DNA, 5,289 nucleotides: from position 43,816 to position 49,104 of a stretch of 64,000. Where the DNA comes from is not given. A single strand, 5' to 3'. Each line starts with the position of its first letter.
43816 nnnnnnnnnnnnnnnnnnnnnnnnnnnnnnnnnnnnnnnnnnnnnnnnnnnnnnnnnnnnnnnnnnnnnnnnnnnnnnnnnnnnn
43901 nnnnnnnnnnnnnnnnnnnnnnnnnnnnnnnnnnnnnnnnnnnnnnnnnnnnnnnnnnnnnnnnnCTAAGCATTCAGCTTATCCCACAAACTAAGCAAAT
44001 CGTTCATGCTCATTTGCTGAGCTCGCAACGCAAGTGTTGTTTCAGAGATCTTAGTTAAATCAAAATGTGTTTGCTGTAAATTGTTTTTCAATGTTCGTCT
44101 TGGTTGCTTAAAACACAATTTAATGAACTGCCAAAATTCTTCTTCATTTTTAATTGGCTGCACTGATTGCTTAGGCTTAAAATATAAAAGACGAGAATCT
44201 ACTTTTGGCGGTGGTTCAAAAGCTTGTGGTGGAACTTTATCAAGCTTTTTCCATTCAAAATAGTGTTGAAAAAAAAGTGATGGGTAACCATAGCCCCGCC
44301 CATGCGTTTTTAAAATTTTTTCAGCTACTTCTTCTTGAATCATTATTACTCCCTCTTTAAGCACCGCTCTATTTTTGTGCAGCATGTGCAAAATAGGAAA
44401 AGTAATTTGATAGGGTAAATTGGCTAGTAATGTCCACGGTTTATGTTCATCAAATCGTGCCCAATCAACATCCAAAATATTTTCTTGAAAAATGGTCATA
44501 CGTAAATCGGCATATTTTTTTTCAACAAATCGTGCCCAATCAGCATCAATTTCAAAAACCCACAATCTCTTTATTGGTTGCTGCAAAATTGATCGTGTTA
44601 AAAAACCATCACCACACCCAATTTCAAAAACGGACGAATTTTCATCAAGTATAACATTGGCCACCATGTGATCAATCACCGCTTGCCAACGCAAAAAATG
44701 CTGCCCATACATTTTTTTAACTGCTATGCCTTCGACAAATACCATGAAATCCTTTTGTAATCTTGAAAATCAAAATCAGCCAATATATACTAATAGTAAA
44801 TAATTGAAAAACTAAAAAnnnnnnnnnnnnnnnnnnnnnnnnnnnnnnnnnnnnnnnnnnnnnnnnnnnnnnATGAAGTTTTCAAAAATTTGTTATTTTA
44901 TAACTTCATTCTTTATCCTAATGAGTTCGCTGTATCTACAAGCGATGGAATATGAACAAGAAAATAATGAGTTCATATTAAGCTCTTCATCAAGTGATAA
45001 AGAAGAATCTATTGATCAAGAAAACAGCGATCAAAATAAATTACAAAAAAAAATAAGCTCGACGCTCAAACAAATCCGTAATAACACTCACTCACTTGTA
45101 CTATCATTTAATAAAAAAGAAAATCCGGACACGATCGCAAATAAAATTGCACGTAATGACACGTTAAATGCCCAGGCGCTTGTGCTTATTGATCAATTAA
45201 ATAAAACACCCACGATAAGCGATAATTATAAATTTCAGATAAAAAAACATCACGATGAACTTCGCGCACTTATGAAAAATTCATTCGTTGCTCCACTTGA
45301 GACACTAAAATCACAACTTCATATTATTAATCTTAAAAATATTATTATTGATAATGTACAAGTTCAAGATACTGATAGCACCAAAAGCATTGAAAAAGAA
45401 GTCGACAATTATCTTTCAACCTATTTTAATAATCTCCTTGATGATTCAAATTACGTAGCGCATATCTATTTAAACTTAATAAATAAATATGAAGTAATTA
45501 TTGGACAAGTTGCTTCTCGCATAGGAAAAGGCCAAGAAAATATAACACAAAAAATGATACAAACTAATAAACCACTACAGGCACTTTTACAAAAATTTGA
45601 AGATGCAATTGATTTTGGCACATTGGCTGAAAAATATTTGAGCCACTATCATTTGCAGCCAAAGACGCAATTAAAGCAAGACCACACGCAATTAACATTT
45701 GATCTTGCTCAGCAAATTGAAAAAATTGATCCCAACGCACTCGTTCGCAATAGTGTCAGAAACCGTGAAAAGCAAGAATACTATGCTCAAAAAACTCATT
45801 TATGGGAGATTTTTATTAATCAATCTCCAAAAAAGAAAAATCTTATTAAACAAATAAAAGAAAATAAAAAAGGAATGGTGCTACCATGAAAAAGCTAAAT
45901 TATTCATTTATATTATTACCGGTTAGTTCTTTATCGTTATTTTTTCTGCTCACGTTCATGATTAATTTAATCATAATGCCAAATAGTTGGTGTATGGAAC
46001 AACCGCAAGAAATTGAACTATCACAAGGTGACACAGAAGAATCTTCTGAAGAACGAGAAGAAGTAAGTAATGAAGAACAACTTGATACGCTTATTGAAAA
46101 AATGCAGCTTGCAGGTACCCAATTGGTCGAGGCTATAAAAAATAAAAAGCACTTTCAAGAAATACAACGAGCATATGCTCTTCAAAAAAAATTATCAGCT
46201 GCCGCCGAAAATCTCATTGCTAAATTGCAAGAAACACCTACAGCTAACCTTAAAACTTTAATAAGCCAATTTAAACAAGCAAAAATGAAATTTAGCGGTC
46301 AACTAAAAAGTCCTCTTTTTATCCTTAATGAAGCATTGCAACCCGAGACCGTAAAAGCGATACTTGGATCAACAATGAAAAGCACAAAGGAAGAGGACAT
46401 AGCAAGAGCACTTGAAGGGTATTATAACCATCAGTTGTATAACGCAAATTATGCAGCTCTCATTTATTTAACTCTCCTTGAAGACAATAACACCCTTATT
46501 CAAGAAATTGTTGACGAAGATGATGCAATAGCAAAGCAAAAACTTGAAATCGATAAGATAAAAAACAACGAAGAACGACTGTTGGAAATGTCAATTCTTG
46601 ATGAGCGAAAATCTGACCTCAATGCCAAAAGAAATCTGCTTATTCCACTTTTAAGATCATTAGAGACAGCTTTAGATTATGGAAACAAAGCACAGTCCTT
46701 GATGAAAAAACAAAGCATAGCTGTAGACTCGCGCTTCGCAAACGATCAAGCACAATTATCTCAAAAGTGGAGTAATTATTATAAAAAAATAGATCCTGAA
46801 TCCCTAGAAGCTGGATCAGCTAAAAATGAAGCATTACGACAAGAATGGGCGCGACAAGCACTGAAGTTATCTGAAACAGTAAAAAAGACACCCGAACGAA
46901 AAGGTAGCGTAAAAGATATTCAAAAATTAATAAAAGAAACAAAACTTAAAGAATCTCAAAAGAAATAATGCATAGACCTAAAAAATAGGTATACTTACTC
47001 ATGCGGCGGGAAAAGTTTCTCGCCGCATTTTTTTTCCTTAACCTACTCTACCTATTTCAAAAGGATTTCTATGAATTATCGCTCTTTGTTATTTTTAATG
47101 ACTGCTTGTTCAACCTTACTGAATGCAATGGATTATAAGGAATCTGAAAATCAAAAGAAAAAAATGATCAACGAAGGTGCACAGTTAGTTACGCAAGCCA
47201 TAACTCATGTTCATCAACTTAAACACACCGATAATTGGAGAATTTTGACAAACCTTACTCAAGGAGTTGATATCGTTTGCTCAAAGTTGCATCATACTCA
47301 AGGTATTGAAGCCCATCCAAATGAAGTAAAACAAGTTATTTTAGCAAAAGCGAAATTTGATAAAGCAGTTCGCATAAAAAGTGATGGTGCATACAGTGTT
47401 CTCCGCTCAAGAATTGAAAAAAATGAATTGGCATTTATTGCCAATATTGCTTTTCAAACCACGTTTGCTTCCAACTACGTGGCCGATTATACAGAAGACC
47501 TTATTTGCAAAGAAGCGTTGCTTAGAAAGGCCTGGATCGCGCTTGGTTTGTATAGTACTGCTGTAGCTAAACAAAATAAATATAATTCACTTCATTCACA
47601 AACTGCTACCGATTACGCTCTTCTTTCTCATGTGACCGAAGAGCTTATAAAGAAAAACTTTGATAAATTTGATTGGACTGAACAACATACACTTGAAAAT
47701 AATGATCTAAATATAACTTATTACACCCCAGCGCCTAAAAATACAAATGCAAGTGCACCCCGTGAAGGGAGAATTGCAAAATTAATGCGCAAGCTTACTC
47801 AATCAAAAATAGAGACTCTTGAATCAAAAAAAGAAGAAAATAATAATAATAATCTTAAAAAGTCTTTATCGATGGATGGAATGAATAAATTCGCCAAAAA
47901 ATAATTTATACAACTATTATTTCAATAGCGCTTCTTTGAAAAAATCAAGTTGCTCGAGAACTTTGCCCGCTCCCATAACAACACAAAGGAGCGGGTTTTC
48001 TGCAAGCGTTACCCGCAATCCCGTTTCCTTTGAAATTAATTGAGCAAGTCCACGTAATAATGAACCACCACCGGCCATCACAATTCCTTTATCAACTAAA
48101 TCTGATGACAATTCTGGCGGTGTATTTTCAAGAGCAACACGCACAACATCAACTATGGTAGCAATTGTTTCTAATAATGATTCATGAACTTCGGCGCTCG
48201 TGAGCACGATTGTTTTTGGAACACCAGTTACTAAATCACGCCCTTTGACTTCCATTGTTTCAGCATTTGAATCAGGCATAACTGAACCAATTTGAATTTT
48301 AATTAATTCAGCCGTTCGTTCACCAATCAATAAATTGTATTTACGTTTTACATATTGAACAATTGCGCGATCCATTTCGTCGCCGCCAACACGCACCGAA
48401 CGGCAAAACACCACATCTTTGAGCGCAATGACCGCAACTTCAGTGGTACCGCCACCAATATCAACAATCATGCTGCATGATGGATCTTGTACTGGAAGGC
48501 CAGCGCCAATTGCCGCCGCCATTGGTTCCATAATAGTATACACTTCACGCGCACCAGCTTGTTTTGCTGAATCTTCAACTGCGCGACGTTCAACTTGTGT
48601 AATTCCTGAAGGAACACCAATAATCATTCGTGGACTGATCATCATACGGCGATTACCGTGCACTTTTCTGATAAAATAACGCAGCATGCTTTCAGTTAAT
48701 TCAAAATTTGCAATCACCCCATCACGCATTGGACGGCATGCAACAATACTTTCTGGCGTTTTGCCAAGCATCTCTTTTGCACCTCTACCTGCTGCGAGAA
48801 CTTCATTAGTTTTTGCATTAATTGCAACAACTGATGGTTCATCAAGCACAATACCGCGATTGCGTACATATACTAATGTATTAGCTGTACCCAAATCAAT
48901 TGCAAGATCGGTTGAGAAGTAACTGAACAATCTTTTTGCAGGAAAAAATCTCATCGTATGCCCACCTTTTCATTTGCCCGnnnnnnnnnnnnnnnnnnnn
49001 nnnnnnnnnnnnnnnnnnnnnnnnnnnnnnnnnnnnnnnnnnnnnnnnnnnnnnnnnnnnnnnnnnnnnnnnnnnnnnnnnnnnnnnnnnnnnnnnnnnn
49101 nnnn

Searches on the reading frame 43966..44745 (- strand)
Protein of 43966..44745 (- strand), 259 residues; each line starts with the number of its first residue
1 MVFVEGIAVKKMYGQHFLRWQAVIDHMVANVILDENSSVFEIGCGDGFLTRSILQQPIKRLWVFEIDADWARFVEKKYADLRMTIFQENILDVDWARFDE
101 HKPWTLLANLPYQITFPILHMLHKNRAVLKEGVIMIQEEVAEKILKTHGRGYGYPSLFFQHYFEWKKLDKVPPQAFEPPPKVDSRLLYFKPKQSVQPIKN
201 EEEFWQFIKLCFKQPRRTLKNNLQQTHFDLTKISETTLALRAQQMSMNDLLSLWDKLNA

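Call 35: search_protein_families(library=pfam, proteins=[window:43966-44745:-], max_evalue=0.001)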
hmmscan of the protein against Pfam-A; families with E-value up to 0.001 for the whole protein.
window:43966-44745:- (259 aa): 2 families
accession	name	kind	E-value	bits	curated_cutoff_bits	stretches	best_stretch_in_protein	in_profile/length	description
PF00398.26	RrnaAD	-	7.8e-45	153.5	24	1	9-239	4-243/263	Ribosomal RNA adenine dimethylase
PF13649.12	Methyltransf_25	-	0.00083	20.4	27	0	39-96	1-61/97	Methyltransferase domain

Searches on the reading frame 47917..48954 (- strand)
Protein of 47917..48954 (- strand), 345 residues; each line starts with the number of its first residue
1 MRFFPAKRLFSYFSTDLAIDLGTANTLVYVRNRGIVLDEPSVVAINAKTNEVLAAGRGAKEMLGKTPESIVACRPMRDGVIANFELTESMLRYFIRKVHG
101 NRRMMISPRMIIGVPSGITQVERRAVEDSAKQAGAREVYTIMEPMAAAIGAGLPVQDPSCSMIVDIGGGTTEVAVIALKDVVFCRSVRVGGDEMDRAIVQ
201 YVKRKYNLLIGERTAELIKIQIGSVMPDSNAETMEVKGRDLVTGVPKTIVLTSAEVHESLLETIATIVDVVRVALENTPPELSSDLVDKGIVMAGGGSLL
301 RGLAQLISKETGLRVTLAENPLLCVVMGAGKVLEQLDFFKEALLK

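Call 36: search_protein_families(library=pfam, proteins=[window:47917-48954:-], max_evalue=0.001)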
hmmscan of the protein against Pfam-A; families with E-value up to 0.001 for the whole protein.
window:47917-48954:- (345 aa): 5 families
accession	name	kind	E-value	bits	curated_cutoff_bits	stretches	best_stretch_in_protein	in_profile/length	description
PF06723.19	MreB_Mbl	-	2.2e-144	480.7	27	1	15-338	2-324/327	MreB/Mbl protein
PF14450.12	FtsA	-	3.9e-13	50.3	31.8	1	163-320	2-112/127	Cell division protein FtsA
PF00012.26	HSP70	-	6.9e-13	48.1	20.6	1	110-207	136-239/599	Hsp70 protein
PF00022.25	Actin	-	2.1e-12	46.8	27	1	69-205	58-190/410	Actin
PF11104.14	PilM_2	-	5.4e-09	35.9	27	1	149-220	169-235/340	Type IV pilus assembly protein PilM;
